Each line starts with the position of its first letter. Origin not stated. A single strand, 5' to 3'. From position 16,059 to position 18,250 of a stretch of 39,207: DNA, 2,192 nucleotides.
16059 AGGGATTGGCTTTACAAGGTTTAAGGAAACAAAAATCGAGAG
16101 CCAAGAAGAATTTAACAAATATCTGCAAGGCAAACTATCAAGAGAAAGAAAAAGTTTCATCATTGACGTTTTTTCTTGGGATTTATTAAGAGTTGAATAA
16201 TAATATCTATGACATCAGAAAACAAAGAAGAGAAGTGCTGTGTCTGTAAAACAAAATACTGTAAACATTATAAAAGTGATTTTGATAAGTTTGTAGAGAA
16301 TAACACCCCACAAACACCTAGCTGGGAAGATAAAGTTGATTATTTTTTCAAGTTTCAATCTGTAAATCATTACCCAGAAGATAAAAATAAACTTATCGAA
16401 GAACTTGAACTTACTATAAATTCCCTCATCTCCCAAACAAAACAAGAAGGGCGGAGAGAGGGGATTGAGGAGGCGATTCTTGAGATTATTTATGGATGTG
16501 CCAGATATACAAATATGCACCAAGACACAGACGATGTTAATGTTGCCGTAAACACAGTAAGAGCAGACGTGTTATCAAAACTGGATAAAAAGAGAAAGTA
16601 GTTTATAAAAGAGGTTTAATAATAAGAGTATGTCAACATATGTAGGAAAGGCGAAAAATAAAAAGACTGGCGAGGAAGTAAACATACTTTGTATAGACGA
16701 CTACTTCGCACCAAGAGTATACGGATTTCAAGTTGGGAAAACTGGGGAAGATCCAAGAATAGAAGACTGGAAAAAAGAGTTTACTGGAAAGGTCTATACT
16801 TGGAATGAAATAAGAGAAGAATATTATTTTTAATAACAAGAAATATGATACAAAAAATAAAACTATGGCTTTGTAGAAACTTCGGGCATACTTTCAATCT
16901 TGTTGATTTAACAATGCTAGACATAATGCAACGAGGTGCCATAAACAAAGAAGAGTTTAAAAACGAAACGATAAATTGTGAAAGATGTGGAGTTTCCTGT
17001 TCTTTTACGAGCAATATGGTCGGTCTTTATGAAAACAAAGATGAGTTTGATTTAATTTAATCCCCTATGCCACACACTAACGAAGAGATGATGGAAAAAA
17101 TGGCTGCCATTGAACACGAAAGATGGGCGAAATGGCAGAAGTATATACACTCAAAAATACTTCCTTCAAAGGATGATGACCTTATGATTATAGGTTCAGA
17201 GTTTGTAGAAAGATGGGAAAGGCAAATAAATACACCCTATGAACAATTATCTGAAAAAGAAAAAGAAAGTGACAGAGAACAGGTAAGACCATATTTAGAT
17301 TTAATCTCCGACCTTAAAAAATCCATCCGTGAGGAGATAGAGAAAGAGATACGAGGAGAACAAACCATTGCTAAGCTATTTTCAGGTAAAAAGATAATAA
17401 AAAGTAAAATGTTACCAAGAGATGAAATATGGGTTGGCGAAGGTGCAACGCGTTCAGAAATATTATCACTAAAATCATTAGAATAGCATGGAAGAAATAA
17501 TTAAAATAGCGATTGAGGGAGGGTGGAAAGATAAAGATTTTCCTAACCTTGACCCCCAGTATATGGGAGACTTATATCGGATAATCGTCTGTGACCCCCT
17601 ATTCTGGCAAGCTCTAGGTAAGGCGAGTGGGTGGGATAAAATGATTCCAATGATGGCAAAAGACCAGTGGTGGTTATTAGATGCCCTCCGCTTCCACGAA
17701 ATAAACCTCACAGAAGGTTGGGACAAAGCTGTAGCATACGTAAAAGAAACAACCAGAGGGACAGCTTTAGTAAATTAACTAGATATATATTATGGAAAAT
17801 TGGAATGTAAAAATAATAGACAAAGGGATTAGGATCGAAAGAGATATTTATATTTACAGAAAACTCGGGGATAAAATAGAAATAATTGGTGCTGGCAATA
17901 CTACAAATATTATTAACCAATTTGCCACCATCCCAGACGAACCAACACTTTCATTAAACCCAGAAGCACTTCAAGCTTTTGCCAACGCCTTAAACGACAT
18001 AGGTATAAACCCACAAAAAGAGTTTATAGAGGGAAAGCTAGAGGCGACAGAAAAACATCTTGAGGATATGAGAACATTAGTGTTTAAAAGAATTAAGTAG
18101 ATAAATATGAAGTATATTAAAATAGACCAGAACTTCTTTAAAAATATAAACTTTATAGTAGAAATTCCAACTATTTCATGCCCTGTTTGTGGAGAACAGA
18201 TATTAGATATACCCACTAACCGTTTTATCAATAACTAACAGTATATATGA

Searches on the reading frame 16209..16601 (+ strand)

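Call 28: search_protein_families(library=pfam, max_evalue=0.05, proteins=[window:16209-16601:+])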
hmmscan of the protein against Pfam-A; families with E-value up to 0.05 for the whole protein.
window:16209-16601:+ (130 aa): 1 family
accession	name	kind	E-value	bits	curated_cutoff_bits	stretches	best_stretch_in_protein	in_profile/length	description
PF09706.15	Cas_CXXC_CXXC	-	0.0028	18.2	21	1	5-53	3-51/69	CRISPR-associated protein (Cas_CXXC_CXXC)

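Call 80: search_protein_families(library=phrogs, max_evalue=0.001, proteins=[window:16209-16601:+])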
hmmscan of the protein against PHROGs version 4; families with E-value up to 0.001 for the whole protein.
window:16209-16601:+ (130 aa): 0 families

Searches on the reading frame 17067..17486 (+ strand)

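Call 28: search_protein_families(library=pfam, max_evalue=0.05, proteins=[window:17067-17486:+])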
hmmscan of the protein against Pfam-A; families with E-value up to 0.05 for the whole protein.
window:17067-17486:+ (139 aa): 1 family
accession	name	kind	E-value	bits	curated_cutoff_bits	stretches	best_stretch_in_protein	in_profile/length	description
PF02026.21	RyR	-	7.1e-05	23.4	27.4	1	2-85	14-87/91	RyR domain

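Call 80: search_protein_families(library=phrogs, max_evalue=0.001, proteins=[window:17067-17486:+])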
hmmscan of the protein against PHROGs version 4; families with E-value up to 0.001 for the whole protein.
window:17067-17486:+ (139 aa): 0 families

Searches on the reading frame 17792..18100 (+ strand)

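Call 28: search_protein_families(library=pfam, max_evalue=0.05, proteins=[window:17792-18100:+])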
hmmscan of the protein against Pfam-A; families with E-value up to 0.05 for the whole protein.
window:17792-18100:+ (102 aa): 0 families

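Call 80: search_protein_families(library=phrogs, max_evalue=0.001, proteins=[window:17792-18100:+])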
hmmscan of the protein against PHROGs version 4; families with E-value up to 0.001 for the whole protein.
window:17792-18100:+ (102 aa): 1 family
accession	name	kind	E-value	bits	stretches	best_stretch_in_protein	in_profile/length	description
phrog_30489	-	unknown function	1.4e-06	29.5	1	75-101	84-110/113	-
